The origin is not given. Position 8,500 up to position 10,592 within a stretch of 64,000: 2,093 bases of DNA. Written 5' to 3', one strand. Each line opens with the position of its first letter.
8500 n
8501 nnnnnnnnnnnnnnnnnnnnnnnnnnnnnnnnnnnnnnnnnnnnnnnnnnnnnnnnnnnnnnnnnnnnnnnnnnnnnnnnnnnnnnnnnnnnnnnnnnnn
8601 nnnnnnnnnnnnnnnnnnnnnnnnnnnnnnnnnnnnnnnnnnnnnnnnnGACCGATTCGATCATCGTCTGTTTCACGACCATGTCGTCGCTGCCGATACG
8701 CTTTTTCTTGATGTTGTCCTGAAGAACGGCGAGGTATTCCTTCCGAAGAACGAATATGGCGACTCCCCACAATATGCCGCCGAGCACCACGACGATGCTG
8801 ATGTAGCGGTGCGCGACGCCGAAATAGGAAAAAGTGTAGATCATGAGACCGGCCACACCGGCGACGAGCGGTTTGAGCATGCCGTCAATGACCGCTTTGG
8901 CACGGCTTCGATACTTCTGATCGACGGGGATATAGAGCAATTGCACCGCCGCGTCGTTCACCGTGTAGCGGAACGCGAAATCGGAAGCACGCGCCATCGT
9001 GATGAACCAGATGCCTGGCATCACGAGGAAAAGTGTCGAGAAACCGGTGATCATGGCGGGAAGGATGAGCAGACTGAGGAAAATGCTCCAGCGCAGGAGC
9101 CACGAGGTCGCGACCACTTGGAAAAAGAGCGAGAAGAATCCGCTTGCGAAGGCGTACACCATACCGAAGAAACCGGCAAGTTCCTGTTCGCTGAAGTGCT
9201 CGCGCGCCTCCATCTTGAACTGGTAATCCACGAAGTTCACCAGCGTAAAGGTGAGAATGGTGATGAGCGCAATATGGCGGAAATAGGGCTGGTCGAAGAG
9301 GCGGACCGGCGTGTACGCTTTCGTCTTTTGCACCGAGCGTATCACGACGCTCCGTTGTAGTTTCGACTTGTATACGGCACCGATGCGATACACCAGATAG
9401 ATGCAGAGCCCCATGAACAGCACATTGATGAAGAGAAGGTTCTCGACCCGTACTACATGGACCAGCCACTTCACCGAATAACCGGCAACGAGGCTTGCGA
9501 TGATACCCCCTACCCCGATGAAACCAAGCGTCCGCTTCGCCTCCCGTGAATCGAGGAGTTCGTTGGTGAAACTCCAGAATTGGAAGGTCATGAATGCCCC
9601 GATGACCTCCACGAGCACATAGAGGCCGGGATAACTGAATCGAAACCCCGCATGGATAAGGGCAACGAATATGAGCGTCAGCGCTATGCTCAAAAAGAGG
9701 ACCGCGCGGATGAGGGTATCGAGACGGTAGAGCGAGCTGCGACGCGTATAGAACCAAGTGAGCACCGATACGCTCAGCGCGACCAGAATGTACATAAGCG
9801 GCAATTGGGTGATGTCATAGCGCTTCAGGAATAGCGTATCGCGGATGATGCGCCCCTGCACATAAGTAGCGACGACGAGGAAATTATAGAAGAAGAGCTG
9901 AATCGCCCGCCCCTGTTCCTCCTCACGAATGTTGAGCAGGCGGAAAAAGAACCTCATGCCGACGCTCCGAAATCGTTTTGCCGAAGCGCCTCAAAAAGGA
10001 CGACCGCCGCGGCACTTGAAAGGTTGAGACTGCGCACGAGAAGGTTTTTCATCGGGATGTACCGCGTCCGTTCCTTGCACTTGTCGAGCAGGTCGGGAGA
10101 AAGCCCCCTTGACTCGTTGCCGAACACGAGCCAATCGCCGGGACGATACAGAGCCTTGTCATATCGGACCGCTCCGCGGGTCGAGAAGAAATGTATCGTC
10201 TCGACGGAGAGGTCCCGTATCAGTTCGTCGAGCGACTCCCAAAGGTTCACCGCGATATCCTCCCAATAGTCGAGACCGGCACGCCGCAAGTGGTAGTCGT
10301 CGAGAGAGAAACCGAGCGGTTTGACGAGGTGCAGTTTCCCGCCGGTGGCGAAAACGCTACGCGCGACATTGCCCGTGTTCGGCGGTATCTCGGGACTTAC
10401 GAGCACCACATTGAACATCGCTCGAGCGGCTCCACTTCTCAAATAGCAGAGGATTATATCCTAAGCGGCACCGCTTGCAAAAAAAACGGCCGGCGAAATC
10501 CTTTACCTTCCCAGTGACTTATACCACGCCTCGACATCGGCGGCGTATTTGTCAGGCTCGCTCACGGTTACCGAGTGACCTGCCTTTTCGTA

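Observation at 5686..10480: Tightly coupled operon trmL / TLC-like transporter-HEAT fusion / stand-alone cNMP-binding protein / sppA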

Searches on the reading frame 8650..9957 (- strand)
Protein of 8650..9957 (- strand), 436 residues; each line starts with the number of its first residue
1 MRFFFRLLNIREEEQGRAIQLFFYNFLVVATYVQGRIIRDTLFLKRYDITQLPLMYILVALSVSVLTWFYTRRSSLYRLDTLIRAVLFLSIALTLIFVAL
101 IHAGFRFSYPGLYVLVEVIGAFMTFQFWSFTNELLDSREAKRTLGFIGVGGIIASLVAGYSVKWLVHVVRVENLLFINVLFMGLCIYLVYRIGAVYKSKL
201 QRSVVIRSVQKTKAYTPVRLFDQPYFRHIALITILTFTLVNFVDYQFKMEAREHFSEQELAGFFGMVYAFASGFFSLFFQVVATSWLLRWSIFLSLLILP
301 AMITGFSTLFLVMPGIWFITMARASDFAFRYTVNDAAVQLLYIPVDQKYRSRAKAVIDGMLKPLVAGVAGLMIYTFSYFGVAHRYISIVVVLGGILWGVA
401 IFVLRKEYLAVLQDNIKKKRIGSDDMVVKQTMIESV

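Call 27: search_solved_structures(query=A3, max_evalue=1, show_alignments=3)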
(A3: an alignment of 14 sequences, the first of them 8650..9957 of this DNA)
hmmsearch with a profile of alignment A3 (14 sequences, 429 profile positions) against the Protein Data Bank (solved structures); distinct sequences matched with E-value up to 1: 2.
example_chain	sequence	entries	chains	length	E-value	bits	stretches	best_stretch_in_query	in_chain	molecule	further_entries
9j3n_A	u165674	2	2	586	4e-23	85.4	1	100-426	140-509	ADP,ATP carrier protein 1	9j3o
9j3j_A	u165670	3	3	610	6.1e-22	81.5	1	106-409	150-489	ADP,ATP carrier protein 1, chloroplastic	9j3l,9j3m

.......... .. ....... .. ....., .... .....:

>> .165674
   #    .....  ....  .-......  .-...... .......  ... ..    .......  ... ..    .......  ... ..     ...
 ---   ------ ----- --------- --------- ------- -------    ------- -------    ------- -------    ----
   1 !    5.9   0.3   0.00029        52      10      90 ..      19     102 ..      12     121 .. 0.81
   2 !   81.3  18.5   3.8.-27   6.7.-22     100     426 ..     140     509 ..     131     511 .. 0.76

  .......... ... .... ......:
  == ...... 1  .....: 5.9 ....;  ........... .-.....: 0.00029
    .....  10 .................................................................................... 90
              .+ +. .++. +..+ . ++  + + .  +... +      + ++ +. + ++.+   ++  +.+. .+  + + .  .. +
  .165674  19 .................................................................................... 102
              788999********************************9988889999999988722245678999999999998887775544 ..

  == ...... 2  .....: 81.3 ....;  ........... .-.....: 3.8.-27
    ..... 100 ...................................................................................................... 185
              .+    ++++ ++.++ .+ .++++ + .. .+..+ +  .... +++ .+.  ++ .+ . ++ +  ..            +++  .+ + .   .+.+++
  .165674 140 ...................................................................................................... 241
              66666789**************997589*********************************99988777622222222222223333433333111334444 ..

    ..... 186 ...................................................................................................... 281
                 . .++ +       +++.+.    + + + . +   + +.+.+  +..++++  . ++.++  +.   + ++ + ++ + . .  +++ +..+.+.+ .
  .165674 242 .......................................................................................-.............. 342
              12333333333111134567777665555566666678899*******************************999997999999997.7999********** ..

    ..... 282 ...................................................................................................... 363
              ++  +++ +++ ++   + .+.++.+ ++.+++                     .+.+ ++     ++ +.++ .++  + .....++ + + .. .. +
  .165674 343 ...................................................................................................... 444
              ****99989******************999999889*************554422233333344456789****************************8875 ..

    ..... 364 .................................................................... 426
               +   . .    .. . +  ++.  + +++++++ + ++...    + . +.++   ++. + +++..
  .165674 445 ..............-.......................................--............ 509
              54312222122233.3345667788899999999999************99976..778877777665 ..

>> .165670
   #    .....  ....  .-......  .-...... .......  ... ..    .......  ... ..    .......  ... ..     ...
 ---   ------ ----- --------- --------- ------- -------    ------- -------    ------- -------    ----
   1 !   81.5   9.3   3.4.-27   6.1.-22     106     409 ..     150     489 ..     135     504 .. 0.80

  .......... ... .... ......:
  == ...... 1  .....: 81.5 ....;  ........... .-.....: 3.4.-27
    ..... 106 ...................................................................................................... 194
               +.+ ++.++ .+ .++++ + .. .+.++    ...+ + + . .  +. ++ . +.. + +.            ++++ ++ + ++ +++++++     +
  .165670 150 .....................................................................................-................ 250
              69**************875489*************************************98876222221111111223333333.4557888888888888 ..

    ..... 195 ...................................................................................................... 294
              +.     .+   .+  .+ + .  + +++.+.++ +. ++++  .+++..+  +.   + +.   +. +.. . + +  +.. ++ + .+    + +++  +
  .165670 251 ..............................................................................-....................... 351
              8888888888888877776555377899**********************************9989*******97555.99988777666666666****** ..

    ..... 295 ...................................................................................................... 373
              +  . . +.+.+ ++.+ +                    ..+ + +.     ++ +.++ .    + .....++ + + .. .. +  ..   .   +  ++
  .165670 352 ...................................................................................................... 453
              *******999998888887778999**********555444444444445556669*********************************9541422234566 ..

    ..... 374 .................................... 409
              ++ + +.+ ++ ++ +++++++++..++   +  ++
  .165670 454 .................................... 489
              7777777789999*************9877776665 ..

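Call 54: predict_structure(alignment_id=A4)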
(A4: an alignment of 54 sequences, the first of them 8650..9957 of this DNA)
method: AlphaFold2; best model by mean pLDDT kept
length: 436 residues; sequences in the alignment: 54
mean_pLDDT: 86.6   pTM: 0.83
mean pLDDT of the five models: 86.6, 86.2, 83.6, 82.8, 82.1
residues with pLDDT >= 90: 237; 70-90: 159; 50-70: 33; < 50: 7
segments of 3 or more residues with pLDDT < 50: none
pLDDT, mean of each block of 10 residues (from residue 1): 63 86 96 95 92 93 89 85 95 97 93 95 91 85 85 93 92 95 97 91 75 59 87 93 93 91 92 86 80 90 94 89 90 85 79 78 90 91 87 94 89 74 51 48
secondary structure, 60 per line:
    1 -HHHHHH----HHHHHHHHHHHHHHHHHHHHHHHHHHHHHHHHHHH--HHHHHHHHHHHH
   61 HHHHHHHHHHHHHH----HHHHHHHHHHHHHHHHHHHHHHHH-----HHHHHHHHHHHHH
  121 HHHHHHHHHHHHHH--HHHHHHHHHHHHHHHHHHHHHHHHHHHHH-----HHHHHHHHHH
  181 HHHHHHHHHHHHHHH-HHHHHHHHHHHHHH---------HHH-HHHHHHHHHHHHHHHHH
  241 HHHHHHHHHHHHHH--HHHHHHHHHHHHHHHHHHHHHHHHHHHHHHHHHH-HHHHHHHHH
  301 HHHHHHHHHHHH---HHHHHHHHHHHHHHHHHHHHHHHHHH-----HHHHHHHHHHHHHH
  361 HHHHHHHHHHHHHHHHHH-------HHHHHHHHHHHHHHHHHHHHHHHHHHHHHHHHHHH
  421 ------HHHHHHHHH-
elements in order: H2-7 H12-46 H49-74 H79-102 H108-134 H137-165 H171-195 H197-210 H224-254 H257-290 H292-312 H316-341 H347-378 H386-420 H427-435

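Call 57: fold_search(model_id=the predicted structure, library=pdb)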
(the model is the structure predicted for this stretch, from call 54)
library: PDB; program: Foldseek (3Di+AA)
matches with E <= 10: 483; with E <= 0.001: 188
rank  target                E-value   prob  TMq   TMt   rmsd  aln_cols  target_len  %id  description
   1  9j3n_A                5.3e-11  1.00  0.83  0.75   3.8       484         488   17  ATP bound Chlamydia pneumoniae ATP/ADP translocator NTT1(Inward open state) (released 2025-03-19)
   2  9j3l_A                6.0e-10  1.00  0.78  0.71   4.2       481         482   17  ATP bound Arabidopsis ATP/ADP translocator AtNTT1 (released 2025-03-19)
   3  9j3m_A                1.8e-09  1.00  0.70  0.64   6.5       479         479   17  ADP/Pi bound Arabidopsis ATP/ADP translocator AtNTT1 (released 2025-03-19)
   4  9j3o_A                1.5e-07  1.00  0.61  0.55   7.5       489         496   18  Chlamydia pneumoniae ATP/ADP translocator NTT1(Outward open state) (released 2025-03-19)
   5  9j3j_A                1.2e-06  1.00  0.58  0.53   7.8       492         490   17  Arabidopsis ATP/ADP translocator AtNTT1 (released 2025-03-19)
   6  4zow                  1.3e-06  1.00  0.62  0.68   5.5       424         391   13  Crystal structure of E. coli multidrug transporter MdfA in complex with chloramphenicol (released 2015-08-19)
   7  8qv6_A                2.2e-06  1.00  0.64  0.65   7.0       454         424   15  Structure of human SPNS2 in DDM (released 2025-02-19)
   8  8rl7_A                5.8e-06  1.00  0.64  0.66   6.3       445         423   16  SPNS2 in complex with homo Di-Gluebody GbD12 (released 2025-01-15)
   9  9b47_A                5.8e-06  1.00  0.57  0.57   7.2       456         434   11  Y328F variant of P. indica phosphate transporter (released 2025-03-26)
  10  9ghz                  6.1e-06  1.00  0.61  0.54   7.3       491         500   12  Cryo-EM structure of human SLC45A4 in lipid nanodiscs (released 2025-07-30)
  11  9giu                  6.6e-06  1.00  0.62  0.56   6.5       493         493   11  Cryo-EM structure of human SLC45A4 in detergent (released 2025-07-30)
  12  8qv5_A                1.0e-05  1.00  0.62  0.64   6.8       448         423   15  Structure of human SPNS2 in LMNG (released 2025-02-19)
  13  8tgl_B                1.0e-05  1.00  0.60  0.67   5.2       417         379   13  VMAT1 dimer with norepinephrine and reserpine (released 2024-03-20)
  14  9b3m                  1.0e-05  1.00  0.61  0.71   6.5       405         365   12  NorA in inward-open conformation (NorA-BRIL fusion) (released 2024-12-11)
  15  6vrz                  1.0e-05  1.00  0.58  0.64   5.9       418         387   14  protein A (released 2020-06-03)
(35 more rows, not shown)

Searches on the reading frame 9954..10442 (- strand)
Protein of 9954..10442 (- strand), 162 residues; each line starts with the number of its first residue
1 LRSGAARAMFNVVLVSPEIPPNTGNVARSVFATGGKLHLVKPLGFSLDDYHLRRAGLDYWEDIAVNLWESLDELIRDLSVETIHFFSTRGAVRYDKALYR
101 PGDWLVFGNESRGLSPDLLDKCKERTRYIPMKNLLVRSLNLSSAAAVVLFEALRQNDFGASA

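Call 3: search_protein_families(library=pfam, proteins=[window:9954-10442:-], max_evalue=0.01)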
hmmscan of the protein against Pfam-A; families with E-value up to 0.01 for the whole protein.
window:9954-10442:- (162 aa): 1 family
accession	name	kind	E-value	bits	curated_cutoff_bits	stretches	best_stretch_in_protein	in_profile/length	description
PF00588.24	SpoU_methylase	-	7.7e-30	104.3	29.7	1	10-150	2-142/142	SpoU rRNA Methylase family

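Call 4: search_protein_families(library=ncbifam, proteins=[window:9954-10442:-], max_evalue=0.01)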
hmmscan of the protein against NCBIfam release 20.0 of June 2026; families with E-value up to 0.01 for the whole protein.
window:9954-10442:- (162 aa): 9 families
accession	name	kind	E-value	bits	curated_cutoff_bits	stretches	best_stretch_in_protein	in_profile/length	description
TIGR00185.1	tRNA_yibK_trmL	equivalog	8.6e-48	162.1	190.6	1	9-158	1-150/154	tRNA (uridine(34)/cytosine(34)/5-carboxymethylaminomethyluridine(34)-2'-O)-methyltransferase TrmL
NF007683.0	PRK10358.1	equivalog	1.1e-35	122.8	282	1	9-159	1-151/157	tRNA (uridine(34)/cytosine(34)/5-carboxymethylaminomethyluridine(34)-2'-O)-methyltransferase TrmL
TIGR00050.1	rRNA_methyl_1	subfamily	1.1e-09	38.5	167.15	1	9-154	4-155/233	TrmJ/YjtD family RNA methyltransferase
TIGR00186.1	rRNA_methyl_3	equivalog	3.3e-08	33.3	160.15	1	104-155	190-239/240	23S rRNA (guanosine(2251)-2'-O)-methyltransferase RlmB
NF008295.0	PRK11081.1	equivalog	6.9e-08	32.3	227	1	65-157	73-166/230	tRNA (guanosine(18)-2'-O)-methyltransferase TrmH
NF007752.0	PRK10433.1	equivalog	1e-05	25.2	212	1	105-150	110-153/228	tRNA/rRNA methyltransferase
NF041077.1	tRNAmeth_TrmJ_Sulfolob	equivalog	1.6e-05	24.7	350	1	9-156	1-155/229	tRNA (cytidine-2'-O-)-methyltransferase TrmJ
NF008386.0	PRK11181.1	equivalog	0.00032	20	366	1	104-156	192-242/244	23S rRNA (guanosine(2251)-2'-O)-methyltransferase RlmB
NF000477.1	NshR_TsnR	equivalog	0.0013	18.2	425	1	12-156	119-264/266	NshR/TsnR family 23S rRNA methyltransferase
